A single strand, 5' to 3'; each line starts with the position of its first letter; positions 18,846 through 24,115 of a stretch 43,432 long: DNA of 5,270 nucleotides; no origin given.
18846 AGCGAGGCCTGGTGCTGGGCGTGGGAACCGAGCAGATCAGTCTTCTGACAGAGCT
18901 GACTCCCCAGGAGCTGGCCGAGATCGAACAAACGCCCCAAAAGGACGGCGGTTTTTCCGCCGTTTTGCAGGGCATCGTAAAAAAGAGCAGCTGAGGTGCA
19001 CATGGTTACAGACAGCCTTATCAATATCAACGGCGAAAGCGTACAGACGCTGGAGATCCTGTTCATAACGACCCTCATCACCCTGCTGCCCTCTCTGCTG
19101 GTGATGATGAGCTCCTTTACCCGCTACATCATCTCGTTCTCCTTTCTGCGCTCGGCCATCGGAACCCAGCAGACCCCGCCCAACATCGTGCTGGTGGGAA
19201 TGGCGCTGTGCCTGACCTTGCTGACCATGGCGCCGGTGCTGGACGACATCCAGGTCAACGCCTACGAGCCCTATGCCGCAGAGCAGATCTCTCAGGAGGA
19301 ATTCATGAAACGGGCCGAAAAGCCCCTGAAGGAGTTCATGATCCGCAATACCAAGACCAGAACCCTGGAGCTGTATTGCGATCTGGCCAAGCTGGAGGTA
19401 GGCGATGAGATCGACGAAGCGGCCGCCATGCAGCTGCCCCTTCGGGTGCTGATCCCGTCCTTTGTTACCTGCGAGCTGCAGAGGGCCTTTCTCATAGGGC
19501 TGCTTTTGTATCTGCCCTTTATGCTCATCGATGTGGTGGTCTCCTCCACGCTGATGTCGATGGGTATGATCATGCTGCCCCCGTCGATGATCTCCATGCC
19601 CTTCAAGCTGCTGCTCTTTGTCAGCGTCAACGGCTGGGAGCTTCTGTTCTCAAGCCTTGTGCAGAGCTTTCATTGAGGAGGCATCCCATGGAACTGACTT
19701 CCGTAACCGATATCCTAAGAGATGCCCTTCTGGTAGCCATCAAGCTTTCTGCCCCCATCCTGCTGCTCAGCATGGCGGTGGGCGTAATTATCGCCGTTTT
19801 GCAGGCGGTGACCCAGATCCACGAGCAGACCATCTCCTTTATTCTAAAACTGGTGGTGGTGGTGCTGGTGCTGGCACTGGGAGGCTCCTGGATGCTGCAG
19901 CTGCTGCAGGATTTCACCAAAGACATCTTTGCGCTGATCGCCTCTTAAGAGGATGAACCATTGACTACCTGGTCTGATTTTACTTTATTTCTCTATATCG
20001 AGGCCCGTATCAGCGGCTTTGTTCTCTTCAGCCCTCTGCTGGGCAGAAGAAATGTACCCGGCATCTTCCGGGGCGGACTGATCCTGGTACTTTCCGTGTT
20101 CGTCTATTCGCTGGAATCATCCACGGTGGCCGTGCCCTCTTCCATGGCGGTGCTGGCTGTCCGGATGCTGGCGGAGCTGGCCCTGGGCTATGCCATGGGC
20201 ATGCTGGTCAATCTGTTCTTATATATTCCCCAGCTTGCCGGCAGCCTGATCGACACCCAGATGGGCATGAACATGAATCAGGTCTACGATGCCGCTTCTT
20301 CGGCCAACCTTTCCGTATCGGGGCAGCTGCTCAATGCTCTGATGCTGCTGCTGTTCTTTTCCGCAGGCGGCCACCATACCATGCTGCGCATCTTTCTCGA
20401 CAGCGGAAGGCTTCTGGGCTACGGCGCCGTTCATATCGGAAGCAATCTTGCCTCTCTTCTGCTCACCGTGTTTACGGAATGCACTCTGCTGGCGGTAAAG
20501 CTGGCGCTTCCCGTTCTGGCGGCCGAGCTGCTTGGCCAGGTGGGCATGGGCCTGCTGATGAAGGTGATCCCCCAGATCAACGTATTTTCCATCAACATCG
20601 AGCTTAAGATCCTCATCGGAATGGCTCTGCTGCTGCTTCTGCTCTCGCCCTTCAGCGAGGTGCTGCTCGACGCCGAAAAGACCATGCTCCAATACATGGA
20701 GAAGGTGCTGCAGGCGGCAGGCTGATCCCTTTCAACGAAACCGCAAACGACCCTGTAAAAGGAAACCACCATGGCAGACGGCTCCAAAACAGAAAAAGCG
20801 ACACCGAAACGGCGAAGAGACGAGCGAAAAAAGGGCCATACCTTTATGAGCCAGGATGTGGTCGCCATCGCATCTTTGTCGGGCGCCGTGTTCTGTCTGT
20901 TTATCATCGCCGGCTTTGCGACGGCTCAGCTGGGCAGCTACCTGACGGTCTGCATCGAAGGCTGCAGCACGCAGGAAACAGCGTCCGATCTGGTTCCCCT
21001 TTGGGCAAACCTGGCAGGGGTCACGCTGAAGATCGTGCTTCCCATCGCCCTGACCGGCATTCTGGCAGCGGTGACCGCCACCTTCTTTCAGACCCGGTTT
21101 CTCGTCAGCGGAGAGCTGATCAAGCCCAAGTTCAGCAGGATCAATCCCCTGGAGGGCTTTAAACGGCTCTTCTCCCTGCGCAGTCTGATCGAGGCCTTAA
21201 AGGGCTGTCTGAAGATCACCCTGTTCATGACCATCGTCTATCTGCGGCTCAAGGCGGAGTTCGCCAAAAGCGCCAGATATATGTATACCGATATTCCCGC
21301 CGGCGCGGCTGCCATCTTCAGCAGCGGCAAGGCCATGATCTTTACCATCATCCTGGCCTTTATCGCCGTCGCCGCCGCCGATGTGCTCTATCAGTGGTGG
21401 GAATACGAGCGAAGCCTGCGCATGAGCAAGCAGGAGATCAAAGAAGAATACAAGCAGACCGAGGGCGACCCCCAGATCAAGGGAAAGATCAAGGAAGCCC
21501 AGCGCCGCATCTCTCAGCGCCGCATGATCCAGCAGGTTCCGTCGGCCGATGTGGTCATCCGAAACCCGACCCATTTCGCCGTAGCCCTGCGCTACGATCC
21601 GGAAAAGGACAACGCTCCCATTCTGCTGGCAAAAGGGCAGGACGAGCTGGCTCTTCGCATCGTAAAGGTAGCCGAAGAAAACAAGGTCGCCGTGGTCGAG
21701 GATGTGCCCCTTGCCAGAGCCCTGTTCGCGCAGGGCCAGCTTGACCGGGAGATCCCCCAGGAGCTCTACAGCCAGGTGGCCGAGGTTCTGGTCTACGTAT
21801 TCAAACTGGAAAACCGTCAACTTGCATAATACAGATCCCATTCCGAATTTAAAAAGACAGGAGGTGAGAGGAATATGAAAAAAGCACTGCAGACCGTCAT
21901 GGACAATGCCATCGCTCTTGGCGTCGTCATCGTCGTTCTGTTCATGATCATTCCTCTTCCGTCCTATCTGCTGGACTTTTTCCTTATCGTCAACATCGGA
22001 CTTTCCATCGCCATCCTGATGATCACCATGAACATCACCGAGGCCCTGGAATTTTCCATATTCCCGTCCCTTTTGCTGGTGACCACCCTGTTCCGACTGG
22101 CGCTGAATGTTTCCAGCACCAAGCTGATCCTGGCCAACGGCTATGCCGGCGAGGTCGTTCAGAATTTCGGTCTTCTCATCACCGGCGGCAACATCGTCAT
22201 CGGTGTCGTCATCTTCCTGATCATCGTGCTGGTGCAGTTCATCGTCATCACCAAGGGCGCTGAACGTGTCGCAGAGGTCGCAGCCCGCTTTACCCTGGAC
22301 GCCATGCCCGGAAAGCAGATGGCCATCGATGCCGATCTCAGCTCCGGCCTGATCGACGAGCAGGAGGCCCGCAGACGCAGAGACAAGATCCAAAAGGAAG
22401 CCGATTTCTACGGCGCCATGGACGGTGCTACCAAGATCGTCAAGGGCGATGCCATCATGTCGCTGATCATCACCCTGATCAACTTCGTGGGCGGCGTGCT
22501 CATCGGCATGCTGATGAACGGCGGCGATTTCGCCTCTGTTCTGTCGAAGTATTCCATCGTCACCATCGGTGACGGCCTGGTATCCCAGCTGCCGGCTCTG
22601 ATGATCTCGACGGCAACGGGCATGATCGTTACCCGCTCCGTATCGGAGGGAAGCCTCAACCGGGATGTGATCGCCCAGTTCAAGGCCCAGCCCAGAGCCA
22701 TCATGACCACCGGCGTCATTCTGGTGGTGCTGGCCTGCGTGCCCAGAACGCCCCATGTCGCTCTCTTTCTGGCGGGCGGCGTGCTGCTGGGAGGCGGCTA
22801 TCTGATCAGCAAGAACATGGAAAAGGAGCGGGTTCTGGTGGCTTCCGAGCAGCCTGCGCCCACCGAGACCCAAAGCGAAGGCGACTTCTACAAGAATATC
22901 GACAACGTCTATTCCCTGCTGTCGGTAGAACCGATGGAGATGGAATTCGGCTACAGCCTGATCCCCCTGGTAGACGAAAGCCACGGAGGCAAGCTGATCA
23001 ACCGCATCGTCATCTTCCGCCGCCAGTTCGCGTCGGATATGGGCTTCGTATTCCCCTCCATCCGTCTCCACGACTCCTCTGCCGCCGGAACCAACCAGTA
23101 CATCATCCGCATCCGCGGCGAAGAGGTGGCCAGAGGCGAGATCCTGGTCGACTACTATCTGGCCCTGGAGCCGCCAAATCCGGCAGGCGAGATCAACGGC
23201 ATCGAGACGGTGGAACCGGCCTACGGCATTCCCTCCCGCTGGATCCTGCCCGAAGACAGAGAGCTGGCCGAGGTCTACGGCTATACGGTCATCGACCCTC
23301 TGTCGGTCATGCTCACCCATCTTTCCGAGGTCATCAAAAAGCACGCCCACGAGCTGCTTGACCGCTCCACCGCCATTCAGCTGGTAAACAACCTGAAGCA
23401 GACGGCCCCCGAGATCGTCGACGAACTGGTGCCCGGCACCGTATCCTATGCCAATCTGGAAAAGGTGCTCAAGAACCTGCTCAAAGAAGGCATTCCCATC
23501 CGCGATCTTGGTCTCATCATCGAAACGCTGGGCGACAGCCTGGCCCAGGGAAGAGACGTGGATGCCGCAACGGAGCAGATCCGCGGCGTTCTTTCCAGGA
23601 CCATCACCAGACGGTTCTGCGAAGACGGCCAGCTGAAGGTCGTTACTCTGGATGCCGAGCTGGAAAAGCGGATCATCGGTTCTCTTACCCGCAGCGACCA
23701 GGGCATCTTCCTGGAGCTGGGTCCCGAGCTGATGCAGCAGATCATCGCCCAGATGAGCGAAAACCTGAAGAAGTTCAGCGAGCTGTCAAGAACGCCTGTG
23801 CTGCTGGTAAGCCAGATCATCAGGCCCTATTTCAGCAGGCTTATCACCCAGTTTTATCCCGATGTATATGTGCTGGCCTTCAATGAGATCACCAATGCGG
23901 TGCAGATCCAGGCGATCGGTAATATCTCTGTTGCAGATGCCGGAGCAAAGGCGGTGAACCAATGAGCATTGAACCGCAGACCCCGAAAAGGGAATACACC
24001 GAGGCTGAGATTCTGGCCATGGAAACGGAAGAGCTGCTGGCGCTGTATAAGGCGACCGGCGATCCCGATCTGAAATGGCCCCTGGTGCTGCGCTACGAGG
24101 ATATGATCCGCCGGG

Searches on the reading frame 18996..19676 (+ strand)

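Call 22: search_protein_families(library=pfam, proteins=[window:18996-19676:+], max_evalue=0.0001)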
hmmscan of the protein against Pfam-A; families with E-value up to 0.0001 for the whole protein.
window:18996-19676:+ (226 aa): 1 family
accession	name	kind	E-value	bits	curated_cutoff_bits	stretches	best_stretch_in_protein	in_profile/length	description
PF00813.25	FliP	-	1.8e-71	240.5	26.9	1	25-221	2-191/191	FliP family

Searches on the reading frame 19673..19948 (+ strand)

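Call 22: search_protein_families(library=pfam, proteins=[window:19673-19948:+], max_evalue=0.0001)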
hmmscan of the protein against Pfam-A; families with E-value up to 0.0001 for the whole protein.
window:19673-19948:+ (91 aa): 2 families
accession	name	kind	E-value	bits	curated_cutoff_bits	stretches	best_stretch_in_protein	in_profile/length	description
PF01313.24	Bac_export_3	-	4.9e-27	94.1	25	1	11-82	2-73/74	Bacterial export proteins, family 3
PF01311.25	Bac_export_1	-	4.3e-05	23.7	27.8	1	9-83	153-228/230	Bacterial export proteins, family 1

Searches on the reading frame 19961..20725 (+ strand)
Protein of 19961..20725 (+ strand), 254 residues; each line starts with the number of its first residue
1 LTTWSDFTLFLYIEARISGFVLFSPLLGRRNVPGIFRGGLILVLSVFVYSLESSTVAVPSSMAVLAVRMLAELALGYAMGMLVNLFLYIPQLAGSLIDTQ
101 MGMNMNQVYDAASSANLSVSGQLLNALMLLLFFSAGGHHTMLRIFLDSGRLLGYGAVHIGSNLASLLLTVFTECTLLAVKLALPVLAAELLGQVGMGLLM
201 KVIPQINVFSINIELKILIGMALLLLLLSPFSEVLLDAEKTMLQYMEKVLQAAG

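Call 23: search_protein_families(library=pfam, proteins=[window:19961-20725:+], max_evalue=0.0001)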
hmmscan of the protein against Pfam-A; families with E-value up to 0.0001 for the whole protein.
window:19961-20725:+ (254 aa): 1 family
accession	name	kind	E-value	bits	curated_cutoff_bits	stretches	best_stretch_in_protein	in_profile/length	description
PF01311.25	Bac_export_1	-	9.6e-53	179.6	27.8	1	8-237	2-225/230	Bacterial export proteins, family 1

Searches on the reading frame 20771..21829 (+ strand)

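Call 23: search_protein_families(library=pfam, proteins=[window:20771-21829:+], max_evalue=0.0001)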
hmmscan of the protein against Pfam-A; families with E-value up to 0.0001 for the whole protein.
window:20771-21829:+ (352 aa): 1 family
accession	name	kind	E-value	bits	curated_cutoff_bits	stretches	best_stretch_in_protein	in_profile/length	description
PF01312.24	Bac_export_2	-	1.3e-120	403.1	24.4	1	5-343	2-335/335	FlhB HrpN YscU SpaS Family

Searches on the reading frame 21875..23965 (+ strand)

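Call 23: search_protein_families(library=pfam, proteins=[window:21875-23965:+], max_evalue=0.0001)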
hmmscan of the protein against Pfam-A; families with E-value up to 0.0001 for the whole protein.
window:21875-23965:+ (696 aa): 1 family
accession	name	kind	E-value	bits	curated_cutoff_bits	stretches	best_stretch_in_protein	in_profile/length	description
PF00771.25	FHIPEP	-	3.2e-248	826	29.1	1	20-676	1-656/657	FHIPEP family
